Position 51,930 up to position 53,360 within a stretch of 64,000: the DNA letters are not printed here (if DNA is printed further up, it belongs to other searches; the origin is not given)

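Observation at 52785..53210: ABC ATPase carries a C-terminal domain homologous to the effector domain of the local TrmB regulators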

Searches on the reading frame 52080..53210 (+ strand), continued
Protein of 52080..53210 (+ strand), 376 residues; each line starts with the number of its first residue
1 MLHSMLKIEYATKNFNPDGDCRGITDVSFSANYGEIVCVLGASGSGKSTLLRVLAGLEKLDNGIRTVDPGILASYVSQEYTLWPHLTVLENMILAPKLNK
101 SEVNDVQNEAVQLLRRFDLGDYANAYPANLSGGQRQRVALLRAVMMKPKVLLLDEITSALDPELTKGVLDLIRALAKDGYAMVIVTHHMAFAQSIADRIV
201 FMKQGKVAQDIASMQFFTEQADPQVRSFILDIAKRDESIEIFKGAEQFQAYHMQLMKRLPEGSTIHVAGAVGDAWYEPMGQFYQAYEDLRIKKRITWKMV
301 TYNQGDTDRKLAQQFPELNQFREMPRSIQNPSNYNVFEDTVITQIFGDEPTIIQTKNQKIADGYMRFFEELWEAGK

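Call 67: predict_structure(alignment_id=A3)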
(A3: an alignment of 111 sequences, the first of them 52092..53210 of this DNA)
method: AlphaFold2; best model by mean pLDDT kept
length: 372 residues; sequences in the alignment: 111
mean_pLDDT: 85.5   pTM: 0.64
mean pLDDT of the five models: 85.5, 85.4, 85.0, 84.8, 84.5
residues with pLDDT >= 90: 161; 70-90: 177; 50-70: 34; < 50: 0
segments of 3 or more residues with pLDDT < 50: none
pLDDT, mean of each block of 10 residues (from residue 1): 89 73 89 90 92 91 80 85 94 76 92 92 89 90 90 61 77 87 80 90 90 79 75 71 88 93 82 89 95 91 91 93 78 90 83 82 89 73
secondary structure, 60 per line:
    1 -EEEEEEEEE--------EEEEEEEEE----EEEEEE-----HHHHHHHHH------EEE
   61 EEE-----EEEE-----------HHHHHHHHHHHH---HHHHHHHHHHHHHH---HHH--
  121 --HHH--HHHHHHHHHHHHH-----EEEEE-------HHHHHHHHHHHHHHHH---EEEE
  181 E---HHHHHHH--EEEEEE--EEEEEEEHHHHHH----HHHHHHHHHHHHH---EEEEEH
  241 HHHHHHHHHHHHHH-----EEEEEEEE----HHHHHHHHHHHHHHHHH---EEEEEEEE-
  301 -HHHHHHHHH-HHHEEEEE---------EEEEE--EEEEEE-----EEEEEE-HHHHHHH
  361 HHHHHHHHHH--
elements in order: E2-10 E19-27 E32-37 H43-51 E58-63 E69-72 H84-95 H99-112 H128-140 E146-150 H158-173 E177-181 H185-191 E194-199 E202-208 H209-214 H219-231 E235-239 H240-254 E260-267 H272-288 E292-299 H302-310 E315-319 E329-333 E336-341 E347-352 H354-370
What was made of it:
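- Tight fusion: the last NBD helix (219-231) is followed by the first strand of the C-domain at 235 (call 67). The relative orientation of the two domains is uncertain (pTM 0.64, call 67).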

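Call 70: fold_search(model_id=the predicted structure, library=pdb)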
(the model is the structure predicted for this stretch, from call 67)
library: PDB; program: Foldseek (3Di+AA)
matches with E <= 10: 1770; with E <= 0.001: 1260
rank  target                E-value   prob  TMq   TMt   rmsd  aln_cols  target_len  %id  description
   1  4yms_A                5.5e-24  1.00  0.56  0.85   2.9       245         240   39  Crystal structure of an amino acid ABC transporter (released 2015-04-22)
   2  2olj_A                1.9e-22  1.00  0.57  0.86   2.6       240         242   38  ABC Protein ArtP in complex with ADP/Mg2+ (released 2008-01-15)
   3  4u00                  2.0e-22  1.00  0.57  0.86   2.4       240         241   40  Crystal structure of TTHA1159 in complex with ADP (released 2015-05-13)
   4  2ouk_B                2.5e-22  1.00  0.57  0.86   2.5       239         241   38  ABC Protein ArtP in complex with Sulphate (released 2008-01-15)
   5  4u02_A                2.5e-22  1.00  0.57  0.86   1.9       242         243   39  Crystal structure of apo-TTHA1159 (released 2015-05-13)
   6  4u02_D                3.0e-22  1.00  0.57  0.86   2.0       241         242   39  Crystal structure of apo-TTHA1159 (released 2015-05-13)
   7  3tui_D                3.0e-22  1.00  0.57  0.62   7.7       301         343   28  Inward facing conformations of the MetNI methionine ABC transporter: CY5 native crystal form (released 2011-11-30)
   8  8y5f_D                5.7e-22  1.00  0.57  0.59   3.2       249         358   34  Cryo-EM structure of E.coli spermidine transporter PotABC (released 2024-10-09)
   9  8y5f_A                6.1e-22  1.00  0.57  0.58   3.2       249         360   34  Cryo-EM structure of E.coli spermidine transporter PotABC (released 2024-10-09)
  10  8zx1_D                6.5e-22  1.00  0.56  0.59   3.2       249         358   35  Cryo-EM structure of E.coli spermidine transporter PotABC in nanodisc (released 2024-10-09)
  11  8zx1_A                1.1e-21  1.00  0.56  0.57   3.1       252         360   35  Cryo-EM structure of E.coli spermidine transporter PotABC in nanodisc (released 2024-10-09)
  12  3tui_C                1.5e-21  1.00  0.60  0.64  10.3       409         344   22  Inward facing conformations of the MetNI methionine ABC transporter: CY5 native crystal form (released 2011-11-30)
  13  6cvl_D                3.4e-21  1.00  0.57  0.61  10.3       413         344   21  Crystal structure of the Escherichia coli ATPgS-bound MetNI methionine ABC transporter in complex with its MetQ bindin (released 2018-11-14)
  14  3fvq_B                4.9e-21  1.00  0.54  0.57   4.0       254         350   35  Crystal structure of the nucleotide binding domain FbpC complexed with ATP (released 2009-08-25)
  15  9bcr_D                5.9e-21  1.00  0.56  0.55   3.6       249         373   33  Cryo-EM structure of a bacterial prototype ATP-binding cassette transporter MalFGK2. (released 2025-04-30)
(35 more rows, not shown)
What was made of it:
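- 52092..52778 (+): Nucleotide-binding domain of the GlnQ/ArtP-like ABC ATPase. The longest ORF starts at 52080; NCBI's call starts at 52092. Foldseek 38-40% identity to ArtP-type NBDs 4yms/2olj/4u00 (call 70).
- On Type I ABC importer ATPase with C-terminal regulatory domain (MalK/MetN/ModC/OpuA class): The NBD model fits ArtP-type structures (call 70).
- The NBD model matches ArtP-type NBDs at 38-40% identity (call 70).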

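Call 71: find_encoding_contigs(protein=P0277, flank=5000, max_places=2)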
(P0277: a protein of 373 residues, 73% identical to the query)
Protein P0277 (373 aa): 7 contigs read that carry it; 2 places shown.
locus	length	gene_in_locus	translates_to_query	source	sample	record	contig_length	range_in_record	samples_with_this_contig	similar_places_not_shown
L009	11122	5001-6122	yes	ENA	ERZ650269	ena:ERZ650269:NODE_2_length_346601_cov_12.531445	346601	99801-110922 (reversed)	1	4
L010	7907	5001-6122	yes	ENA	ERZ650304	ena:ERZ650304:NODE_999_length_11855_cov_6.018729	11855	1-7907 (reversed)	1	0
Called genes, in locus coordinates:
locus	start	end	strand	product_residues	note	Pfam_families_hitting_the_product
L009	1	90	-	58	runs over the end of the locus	PF08279:HTH_11 (weak), PF12728:HTH_17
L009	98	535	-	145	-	-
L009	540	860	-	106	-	-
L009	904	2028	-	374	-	-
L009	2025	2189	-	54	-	-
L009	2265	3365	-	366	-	-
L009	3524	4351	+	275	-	PF00497:SBP_bac_3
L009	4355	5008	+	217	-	PF00528:BPD_transp_1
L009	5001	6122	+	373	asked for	PF03193:RsgA_GTPase (faint), PF00005:ABC_tran, PF13191:AAA_16 (weak), PF02463:SMC_N (weak), PF13304:AAA_21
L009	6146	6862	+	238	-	PF01209:Ubie_methyltran (weak), PF00891:Methyltransf_2, PF05891:Methyltransf_PK (weak), PF08241:Methyltransf_11, PF08242:Methyltransf_12, PF13649:Methyltransf_25, PF13847:Methyltransf_31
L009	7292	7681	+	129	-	-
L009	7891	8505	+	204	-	PF03575:Peptidase_S51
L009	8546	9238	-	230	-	PF13489:Methyltransf_23, PF13847:Methyltransf_31, PF08241:Methyltransf_11, PF08242:Methyltransf_12, PF13649:Methyltransf_25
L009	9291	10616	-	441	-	PF26299:MurL_N, PF26298:MurL_epimerase_C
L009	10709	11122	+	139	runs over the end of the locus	PF00903:Glyoxalase, PF06983:3-dmu-9_3-mt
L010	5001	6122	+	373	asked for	PF03193:RsgA_GTPase (faint), PF00005:ABC_tran, PF13191:AAA_16 (weak), PF02463:SMC_N (weak), PF13304:AAA_21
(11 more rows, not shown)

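Call 72: find_encoding_contigs(protein=P0322, flank=5000, max_places=2)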
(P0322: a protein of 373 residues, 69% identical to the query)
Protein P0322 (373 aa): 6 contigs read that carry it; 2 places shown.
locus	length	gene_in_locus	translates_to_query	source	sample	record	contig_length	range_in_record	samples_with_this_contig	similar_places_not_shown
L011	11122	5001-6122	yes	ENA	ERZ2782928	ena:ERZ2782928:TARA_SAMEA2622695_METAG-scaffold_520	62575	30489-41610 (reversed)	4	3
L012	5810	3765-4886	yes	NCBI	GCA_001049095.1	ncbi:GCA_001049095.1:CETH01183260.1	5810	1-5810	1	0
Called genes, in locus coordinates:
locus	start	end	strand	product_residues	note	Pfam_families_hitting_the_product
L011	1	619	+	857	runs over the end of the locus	PF26449:DUF8128, PF01935:DUF87, PF10412:TrwB_AAD_bind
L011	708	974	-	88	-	PF02201:SWIB, PF26291:SWIB_eIF2D (weak)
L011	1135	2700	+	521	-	PF13177:DNA_pol3_delta2, PF13401:AAA_22 (weak), PF00004:AAA, PF07728:AAA_5 (weak), PF21960:RCF1-5-like_lid (weak), PF22608:DNAX_ATPase_lid (weak), PF12169:DNA_pol3_gamma3 (weak), PF11490:DNA_pol3_a_NII (weak), +3 more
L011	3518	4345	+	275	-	PF00497:SBP_bac_3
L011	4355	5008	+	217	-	PF00528:BPD_transp_1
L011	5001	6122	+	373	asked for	PF02463:SMC_N (faint), PF00005:ABC_tran, PF13304:AAA_21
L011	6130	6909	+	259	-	PF00398:RrnaAD (weak), PF01209:Ubie_methyltran, PF13489:Methyltransf_23 (weak), PF01564:Spermine_synth, PF13649:Methyltransf_25, PF13847:Methyltransf_31, PF08241:Methyltransf_11, PF08242:Methyltransf_12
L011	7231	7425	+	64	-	PF04070:DUF378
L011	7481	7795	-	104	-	PF12732:YtxH (weak)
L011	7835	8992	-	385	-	PF13439:Glyco_transf_4, PF13579:Glyco_trans_4_4, PF00534:Glycos_transf_1, PF13692:Glyco_trans_1_4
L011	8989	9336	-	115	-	PF10066:DUF2304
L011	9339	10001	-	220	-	PF00535:Glycos_transf_2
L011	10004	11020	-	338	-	PF01073:3Beta_HSD, PF01370:Epimerase, PF02719:Polysacc_synt_2 (faint), PF07993:NAD_binding_4 (faint), PF16363:GDP_Man_Dehyd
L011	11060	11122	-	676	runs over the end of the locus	PF00082:Peptidase_S8, PF13517:FG-GAP_3 (weak)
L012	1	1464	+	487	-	PF00004:AAA, PF07728:AAA_5 (weak), PF13177:DNA_pol3_delta2, PF13401:AAA_22 (weak), PF21960:RCF1-5-like_lid (weak), PF22608:DNAX_ATPase_lid (weak), PF12169:DNA_pol3_gamma3 (weak), PF11490:DNA_pol3_a_NII (weak), +1 more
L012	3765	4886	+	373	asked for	PF02463:SMC_N (faint), PF00005:ABC_tran, PF13304:AAA_21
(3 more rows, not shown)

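Call 73: find_encoding_contigs(protein=P0366, flank=5000, max_places=2)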
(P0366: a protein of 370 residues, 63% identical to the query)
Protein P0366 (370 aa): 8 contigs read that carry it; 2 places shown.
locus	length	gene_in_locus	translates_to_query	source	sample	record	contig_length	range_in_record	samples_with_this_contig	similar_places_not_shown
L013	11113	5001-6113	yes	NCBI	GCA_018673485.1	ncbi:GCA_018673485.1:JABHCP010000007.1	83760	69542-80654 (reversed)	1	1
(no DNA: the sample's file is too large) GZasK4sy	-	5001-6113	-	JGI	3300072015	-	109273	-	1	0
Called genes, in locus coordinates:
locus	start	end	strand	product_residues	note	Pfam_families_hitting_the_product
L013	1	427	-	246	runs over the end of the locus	PF01978:TrmB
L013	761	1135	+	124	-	-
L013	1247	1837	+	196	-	-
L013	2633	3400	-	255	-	PF01978:TrmB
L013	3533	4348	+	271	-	PF00497:SBP_bac_3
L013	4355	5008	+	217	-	PF00528:BPD_transp_1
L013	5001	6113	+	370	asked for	PF00005:ABC_tran, PF13191:AAA_16 (faint), PF02463:SMC_N (weak), PF13304:AAA_21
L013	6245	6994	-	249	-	PF01145:Band_7, PF13421:Band_7_1 (weak)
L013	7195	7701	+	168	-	-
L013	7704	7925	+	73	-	-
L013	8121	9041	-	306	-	PF13102:Phage_int_SAM_5 (weak), PF13495:Phage_int_SAM_4, PF02899:Phage_int_SAM_1, PF00589:Phage_integrase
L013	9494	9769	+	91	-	PF00312:Ribosomal_S15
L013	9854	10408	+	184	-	PF01936:NYN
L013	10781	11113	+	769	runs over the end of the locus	PF01138:RNase_PH, PF03725:RNase_PH_C (weak), PF01138:RNase_PH, PF00013:KH_1, PF00575:S1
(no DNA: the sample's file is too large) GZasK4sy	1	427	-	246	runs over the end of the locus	PF01978:TrmB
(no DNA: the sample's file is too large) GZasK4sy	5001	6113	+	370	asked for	PF00005:ABC_tran, PF13191:AAA_16 (faint), PF02463:SMC_N (weak), PF13304:AAA_21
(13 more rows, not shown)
